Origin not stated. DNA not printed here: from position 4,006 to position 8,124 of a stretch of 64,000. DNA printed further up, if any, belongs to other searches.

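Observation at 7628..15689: A 6.8-kb AT-richer island bracketed by 634-nt direct repeats that duplicate the smc 3' end and the 3' end of the convergent vWA-lipoprotein gene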

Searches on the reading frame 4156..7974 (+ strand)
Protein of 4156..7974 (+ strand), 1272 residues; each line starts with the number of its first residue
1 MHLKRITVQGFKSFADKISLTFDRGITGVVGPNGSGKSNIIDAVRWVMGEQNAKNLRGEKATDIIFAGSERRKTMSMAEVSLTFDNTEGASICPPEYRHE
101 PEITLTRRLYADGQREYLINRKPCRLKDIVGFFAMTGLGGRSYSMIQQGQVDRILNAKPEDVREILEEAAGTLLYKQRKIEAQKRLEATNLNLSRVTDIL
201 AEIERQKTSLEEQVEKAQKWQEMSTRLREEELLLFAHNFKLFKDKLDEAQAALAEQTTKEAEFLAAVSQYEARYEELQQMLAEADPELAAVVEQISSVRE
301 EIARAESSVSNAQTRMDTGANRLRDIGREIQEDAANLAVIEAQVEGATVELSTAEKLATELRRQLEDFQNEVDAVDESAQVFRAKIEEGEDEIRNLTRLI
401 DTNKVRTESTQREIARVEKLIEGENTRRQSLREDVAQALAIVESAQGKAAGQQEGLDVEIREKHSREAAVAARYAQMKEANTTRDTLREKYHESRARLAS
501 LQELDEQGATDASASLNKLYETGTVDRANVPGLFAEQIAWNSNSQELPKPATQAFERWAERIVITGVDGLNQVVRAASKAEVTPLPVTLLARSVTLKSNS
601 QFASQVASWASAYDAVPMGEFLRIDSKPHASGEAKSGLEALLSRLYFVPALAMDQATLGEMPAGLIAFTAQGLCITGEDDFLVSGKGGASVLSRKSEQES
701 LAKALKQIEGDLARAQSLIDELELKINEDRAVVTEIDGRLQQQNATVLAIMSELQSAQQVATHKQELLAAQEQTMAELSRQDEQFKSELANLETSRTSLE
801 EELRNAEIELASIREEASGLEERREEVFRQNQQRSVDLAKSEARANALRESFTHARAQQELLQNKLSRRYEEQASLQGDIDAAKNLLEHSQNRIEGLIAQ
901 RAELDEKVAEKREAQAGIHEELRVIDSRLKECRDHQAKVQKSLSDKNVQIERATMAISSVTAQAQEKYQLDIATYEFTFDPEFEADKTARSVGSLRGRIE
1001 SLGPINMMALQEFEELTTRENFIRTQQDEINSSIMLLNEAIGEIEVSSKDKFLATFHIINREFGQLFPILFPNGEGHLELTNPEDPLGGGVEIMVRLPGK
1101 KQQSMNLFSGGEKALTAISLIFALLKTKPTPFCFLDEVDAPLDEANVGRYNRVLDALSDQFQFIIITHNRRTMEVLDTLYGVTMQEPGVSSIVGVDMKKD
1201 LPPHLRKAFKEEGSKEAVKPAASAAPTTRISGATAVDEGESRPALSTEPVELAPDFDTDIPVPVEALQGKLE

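Call 9: search_protein_families(library=ncbifam, proteins=[window:4156-7974:+], max_evalue=0.1)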
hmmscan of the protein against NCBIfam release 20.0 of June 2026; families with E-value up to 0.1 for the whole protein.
window:4156-7974:+ (1272 aa): 28 families (the best 25 are shown)
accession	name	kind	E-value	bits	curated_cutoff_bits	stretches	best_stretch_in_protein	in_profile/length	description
TIGR02168.1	SMC_prok_B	equivalog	4.3e-262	872.7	567.35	1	3-1197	2-1181/1181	chromosome segregation protein SMC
TIGR02169.1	SMC_prok_A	equivalog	1e-135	454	729.4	2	687-1196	658-1164/1165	chromosome segregation protein SMC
NF045487.1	ASRP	equivalog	6.9e-29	100.9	300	2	16-518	6-482/593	archaea-specific SMC-related protein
NF002572.0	PRK02224.1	equivalog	7.2e-18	64.3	1087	3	1-166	1-155/888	DNA double-strand break repair ATPase Rad50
NF041035.1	Rad50_Halo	equivalog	8.2e-16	57.6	1000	1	1-445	1-438/883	DNA double-strand break repair ATPase Rad50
NF045780.1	TrlF_fam_ATP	equivalog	1.5e-13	50.4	350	2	10-301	297-582/944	TrlF family AAA-like ATPase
NF041034.1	Rad50_Sulf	equivalog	5.6e-13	47.7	1000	3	1-69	1-64/872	DNA double-strand break repair ATPase Rad50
TIGR00634.1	recN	equivalog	8.2e-12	44.8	407.85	1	3-374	2-364/563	DNA repair protein RecN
NF003034.1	PRK03918.1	equivalog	1.9e-11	42.7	700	2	1-85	1-78/878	DNA double-strand break repair ATPase Rad50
TIGR04523.1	Mplasa_alph_rch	subfamily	1.2e-08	33.4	270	2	177-423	232-472/745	helix-rich protein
TIGR01978.1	sufC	equivalog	8.6e-08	31.9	212.8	1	1106-1177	142-211/243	Fe-S cluster assembly ATPase SufC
NF002244.0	PRK01156.1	equivalog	2.5e-07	29.2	847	1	1-68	1-63/895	DNA double-strand break repair ATPase Rad50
TIGR00611.2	recf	equivalog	6.4e-07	28.9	172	1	3-70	1-64/339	DNA replication/repair protein RecF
TIGR00618.1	sbcc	subfamily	2.3e-06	25.9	478.5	1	1-217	1-225/1043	exonuclease subunit SbcC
NF041751.2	sbcc_Staph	equivalog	4.4e-06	24.9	920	1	156-505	301-637/1007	exonuclease subunit SbcC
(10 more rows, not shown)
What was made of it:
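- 4156..7974 (+): Intact smc (1272 aa). Its last 347 nt lie in the left repeat. TIGR02168 SMC_prok_B 873 bits (call 9).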

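Call 15: find_encoding_contigs(protein=window:4156-7974:+, flank=10000, max_places=10)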
Protein window:4156-7974:+ (1272 aa): 1 contig read that carries it; 1 place shown.
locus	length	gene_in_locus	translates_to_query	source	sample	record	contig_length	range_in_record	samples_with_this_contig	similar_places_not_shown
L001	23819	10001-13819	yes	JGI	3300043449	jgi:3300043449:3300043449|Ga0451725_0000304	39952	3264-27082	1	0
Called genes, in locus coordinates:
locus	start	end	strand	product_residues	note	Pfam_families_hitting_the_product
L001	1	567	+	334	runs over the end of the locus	PF14804:Jag_N, PF01424:R3H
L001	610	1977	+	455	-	PF10396:TrmE_N, PF12631:MnmE_helical, PF01926:MMR_HSR1, PF02421:FeoB_N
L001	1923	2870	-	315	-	-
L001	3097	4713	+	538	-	PF00171:Aldedh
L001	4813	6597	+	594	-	PF02878:PGM_PMM_I, PF02879:PGM_PMM_II, PF02880:PGM_PMM_III, PF00408:PGM_PMM_IV (faint)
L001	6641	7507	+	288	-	-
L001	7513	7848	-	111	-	-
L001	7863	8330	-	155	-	PF00436:SSB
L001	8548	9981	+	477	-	-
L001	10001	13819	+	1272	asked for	PF02463:SMC_N, PF13175:AAA_15 (weak), PF13304:AAA_21 (weak), PF13476:AAA_23, PF13555:AAA_29 (weak)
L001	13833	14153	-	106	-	-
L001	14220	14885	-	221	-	-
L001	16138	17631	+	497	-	PF00089:Trypsin (weak)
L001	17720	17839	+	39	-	-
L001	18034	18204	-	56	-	-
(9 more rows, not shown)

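Call 23: find_homologous_proteins(query=window:4156-7974:+, max_evalue=1e-30)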
Query window:4156-7974:+ (1272 aa): 7961 proteins with E <= 1e-30 among 8000 candidates; the best 120 are listed.
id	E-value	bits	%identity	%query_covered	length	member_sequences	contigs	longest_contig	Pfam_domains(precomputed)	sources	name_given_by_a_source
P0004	0.0e+0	2368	88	100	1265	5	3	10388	PF13175.13,PF13476.13,PF13555.13,PF02463.26,PF13304.13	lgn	-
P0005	0.0e+0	2279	86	97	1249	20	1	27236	PF13175.13,PF13476.13,PF13555.13,PF02463.26,PF24161.2,PF13304.13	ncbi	-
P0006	0.0e+0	2222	82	100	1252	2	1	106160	PF13175.13,PF13476.13,PF13555.13,PF02463.26,PF24161.2,PF13304.13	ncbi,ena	-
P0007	0.0e+0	2209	82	99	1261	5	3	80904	PF13175.13,PF13476.13,PF13555.13,PF02463.26,PF13304.13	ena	-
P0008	0.0e+0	1599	62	97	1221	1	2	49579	PF13175.13,PF13476.13,PF13555.13,PF02463.26,PF13304.13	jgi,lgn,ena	-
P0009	0.0e+0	1586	61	97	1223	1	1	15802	PF13175.13,PF13476.13,PF13555.13,PF02463.26,PF13304.13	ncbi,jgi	jgi:chromosome segregation protein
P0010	0.0e+0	1578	61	99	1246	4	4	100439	PF13175.13,PF13476.13,PF13555.13,PF02463.26,PF24161.2,PF13304.13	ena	-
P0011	0.0e+0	1557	60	97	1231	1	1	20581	PF13476.13,PF13555.13,PF02463.26,PF13304.13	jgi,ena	-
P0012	0.0e+0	1534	60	96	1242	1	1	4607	PF13175.13,PF13476.13,PF13555.13,PF02463.26,PF13304.13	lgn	-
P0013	0.0e+0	1475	58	96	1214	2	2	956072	PF13476.13,PF13555.13,PF02463.26,PF13304.13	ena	-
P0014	0.0e+0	1475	58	97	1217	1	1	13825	PF13175.13,PF13476.13,PF13555.13,PF02463.26,PF13304.13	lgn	-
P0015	0.0e+0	1467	58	96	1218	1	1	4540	PF13175.13,PF13476.13,PF13555.13,PF02463.26,PF13304.13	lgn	-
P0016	0.0e+0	1466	58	96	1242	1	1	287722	PF13175.13,PF13476.13,PF13555.13,PF02463.26,PF13304.13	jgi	jgi:chromosome segregation protein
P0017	0.0e+0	1463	58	96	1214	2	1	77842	PF13175.13,PF13476.13,PF13555.13,PF02463.26,PF13304.13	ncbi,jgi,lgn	jgi:chromosome segregation protein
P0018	0.0e+0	1461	58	97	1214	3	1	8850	PF13175.13,PF13476.13,PF13555.13,PF02463.26,PF13304.13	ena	-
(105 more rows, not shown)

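Call 24: find_encoding_contigs(protein=P0004, flank=10000, max_places=4)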
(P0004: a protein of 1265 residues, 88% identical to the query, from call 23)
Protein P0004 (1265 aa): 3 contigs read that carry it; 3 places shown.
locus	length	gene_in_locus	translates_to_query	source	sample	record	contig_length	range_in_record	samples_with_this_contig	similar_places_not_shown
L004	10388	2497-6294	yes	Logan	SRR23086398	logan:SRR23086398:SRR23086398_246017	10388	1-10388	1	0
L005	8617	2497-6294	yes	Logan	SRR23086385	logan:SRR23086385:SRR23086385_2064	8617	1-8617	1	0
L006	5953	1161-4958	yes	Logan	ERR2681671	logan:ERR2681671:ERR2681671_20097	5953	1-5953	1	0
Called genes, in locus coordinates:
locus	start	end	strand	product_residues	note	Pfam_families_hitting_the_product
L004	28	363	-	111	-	-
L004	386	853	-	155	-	PF00436:SSB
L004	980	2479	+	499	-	-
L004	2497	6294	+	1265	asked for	PF02463:SMC_N, PF13175:AAA_15, PF13304:AAA_21 (weak), PF13476:AAA_23, PF13555:AAA_29 (weak)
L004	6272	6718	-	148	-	-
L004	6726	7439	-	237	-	-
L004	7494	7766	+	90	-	-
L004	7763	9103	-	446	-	PF03865:ShlB (faint)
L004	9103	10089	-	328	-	PF01073:3Beta_HSD (weak), PF01370:Epimerase, PF04321:RmlD_sub_bind (weak), PF16363:GDP_Man_Dehyd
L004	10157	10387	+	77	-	?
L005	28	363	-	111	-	-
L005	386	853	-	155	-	PF00436:SSB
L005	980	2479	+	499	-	-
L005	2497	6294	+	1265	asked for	PF02463:SMC_N, PF13175:AAA_15, PF13304:AAA_21 (weak), PF13476:AAA_23, PF13555:AAA_29 (weak)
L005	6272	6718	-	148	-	-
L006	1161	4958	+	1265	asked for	PF02463:SMC_N, PF13175:AAA_15, PF13304:AAA_21 (weak), PF13476:AAA_23, PF13555:AAA_29 (weak)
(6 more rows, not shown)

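Call 25: find_encoding_contigs(protein=P0005, flank=10000, max_places=4)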
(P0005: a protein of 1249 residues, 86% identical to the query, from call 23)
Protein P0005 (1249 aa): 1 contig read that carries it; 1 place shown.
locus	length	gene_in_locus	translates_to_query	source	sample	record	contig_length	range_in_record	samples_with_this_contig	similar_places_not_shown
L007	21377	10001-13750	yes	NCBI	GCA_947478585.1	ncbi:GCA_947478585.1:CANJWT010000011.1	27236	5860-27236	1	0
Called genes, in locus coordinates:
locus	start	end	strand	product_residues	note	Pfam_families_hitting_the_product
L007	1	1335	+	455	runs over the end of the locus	PF10396:TrmE_N, PF00350:Dynamin_N (faint), PF12631:MnmE_helical, PF01926:MMR_HSR1, PF02421:FeoB_N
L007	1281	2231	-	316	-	-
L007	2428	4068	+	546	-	PF00171:Aldedh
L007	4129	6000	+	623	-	PF02878:PGM_PMM_I, PF02879:PGM_PMM_II, PF02880:PGM_PMM_III, PF00408:PGM_PMM_IV (weak)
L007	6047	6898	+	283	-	-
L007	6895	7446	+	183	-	PF13302:Acetyltransf_3, PF00583:Acetyltransf_1 (faint)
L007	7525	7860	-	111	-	-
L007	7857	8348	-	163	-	PF00436:SSB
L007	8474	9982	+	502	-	-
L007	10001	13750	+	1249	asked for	PF02463:SMC_N, PF13175:AAA_15, PF13304:AAA_21 (weak), PF13476:AAA_23, PF13555:AAA_29 (weak), PF24161:CCDC39 (weak)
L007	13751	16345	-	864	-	-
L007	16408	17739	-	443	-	-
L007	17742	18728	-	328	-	PF01073:3Beta_HSD (weak), PF01370:Epimerase, PF04321:RmlD_sub_bind (weak), PF07993:NAD_binding_4 (faint), PF16363:GDP_Man_Dehyd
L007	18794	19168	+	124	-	PF02416:TatA_B_E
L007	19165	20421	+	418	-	PF00278:Orn_DAP_Arg_deC, PF02784:Orn_Arg_deC_N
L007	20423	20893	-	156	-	PF13442:Cytochrome_CBB3, PF00034:Cytochrom_C (weak)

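Call 26: find_encoding_contigs(protein=P0006, flank=10000, max_places=4)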
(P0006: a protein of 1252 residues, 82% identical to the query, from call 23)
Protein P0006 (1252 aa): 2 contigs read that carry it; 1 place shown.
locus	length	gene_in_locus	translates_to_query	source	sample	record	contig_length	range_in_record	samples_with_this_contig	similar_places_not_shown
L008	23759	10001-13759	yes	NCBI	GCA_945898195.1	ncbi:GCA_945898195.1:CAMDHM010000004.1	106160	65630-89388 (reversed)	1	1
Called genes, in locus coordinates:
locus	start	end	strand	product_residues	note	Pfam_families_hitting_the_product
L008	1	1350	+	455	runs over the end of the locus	PF10396:TrmE_N, PF00350:Dynamin_N (faint), PF12631:MnmE_helical, PF01926:MMR_HSR1, PF02421:FeoB_N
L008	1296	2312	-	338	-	-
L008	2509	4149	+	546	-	PF00171:Aldedh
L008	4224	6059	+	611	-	PF02878:PGM_PMM_I, PF02879:PGM_PMM_II, PF02880:PGM_PMM_III, PF00408:PGM_PMM_IV (faint)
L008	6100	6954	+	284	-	-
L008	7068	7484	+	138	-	PF00583:Acetyltransf_1, PF13302:Acetyltransf_3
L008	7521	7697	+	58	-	-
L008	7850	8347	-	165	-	PF00436:SSB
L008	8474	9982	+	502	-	-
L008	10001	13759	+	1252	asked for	PF02463:SMC_N, PF13175:AAA_15, PF13304:AAA_21 (weak), PF13476:AAA_23, PF13555:AAA_29 (weak), PF24161:CCDC39 (weak)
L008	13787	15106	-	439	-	-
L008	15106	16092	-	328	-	PF01073:3Beta_HSD (weak), PF01370:Epimerase, PF04321:RmlD_sub_bind, PF07993:NAD_binding_4 (faint), PF16363:GDP_Man_Dehyd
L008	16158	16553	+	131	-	PF02416:TatA_B_E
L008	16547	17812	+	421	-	PF00278:Orn_DAP_Arg_deC, PF02784:Orn_Arg_deC_N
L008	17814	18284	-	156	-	PF13442:Cytochrome_CBB3, PF00034:Cytochrom_C (weak)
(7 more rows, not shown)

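Call 27: find_encoding_contigs(protein=P0007, flank=10000, max_places=4)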
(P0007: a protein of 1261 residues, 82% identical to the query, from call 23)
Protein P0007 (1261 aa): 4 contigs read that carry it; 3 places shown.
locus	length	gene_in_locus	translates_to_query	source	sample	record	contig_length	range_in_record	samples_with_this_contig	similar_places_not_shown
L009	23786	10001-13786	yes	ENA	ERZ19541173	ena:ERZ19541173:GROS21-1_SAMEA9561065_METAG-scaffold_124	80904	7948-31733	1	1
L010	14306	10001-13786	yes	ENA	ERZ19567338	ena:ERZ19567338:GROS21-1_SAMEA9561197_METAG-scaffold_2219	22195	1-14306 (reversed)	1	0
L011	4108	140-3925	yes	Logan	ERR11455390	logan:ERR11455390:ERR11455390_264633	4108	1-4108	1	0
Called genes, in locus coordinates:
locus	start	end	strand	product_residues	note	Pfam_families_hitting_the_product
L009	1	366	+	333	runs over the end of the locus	-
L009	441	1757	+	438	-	PF10396:TrmE_N, PF00350:Dynamin_N (faint), PF12631:MnmE_helical, PF03193:RsgA_GTPase (faint), PF01926:MMR_HSR1, PF02421:FeoB_N, PF04548:AIG1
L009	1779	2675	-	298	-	-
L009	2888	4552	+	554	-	PF00171:Aldedh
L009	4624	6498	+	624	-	PF02878:PGM_PMM_I, PF02879:PGM_PMM_II, PF02880:PGM_PMM_III, PF00408:PGM_PMM_IV (weak)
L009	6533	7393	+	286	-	-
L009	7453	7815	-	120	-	-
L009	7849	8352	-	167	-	-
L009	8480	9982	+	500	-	-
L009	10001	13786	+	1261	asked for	PF02463:SMC_N, PF13175:AAA_15, PF13304:AAA_21 (weak), PF13476:AAA_23, PF13555:AAA_29 (weak)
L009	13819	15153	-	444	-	-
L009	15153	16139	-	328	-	PF01073:3Beta_HSD (weak), PF01370:Epimerase, PF04321:RmlD_sub_bind, PF07993:NAD_binding_4 (faint), PF16363:GDP_Man_Dehyd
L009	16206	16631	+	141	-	PF02416:TatA_B_E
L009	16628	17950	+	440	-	PF00278:Orn_DAP_Arg_deC, PF02784:Orn_Arg_deC_N, PF01168:Ala_racemase_N (faint)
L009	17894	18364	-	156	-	PF13442:Cytochrome_CBB3, PF00034:Cytochrom_C (weak)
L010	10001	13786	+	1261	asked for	PF02463:SMC_N, PF13175:AAA_15, PF13304:AAA_21 (weak), PF13476:AAA_23, PF13555:AAA_29 (weak)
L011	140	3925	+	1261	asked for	PF02463:SMC_N, PF13175:AAA_15, PF13304:AAA_21 (weak), PF13476:AAA_23, PF13555:AAA_29 (weak)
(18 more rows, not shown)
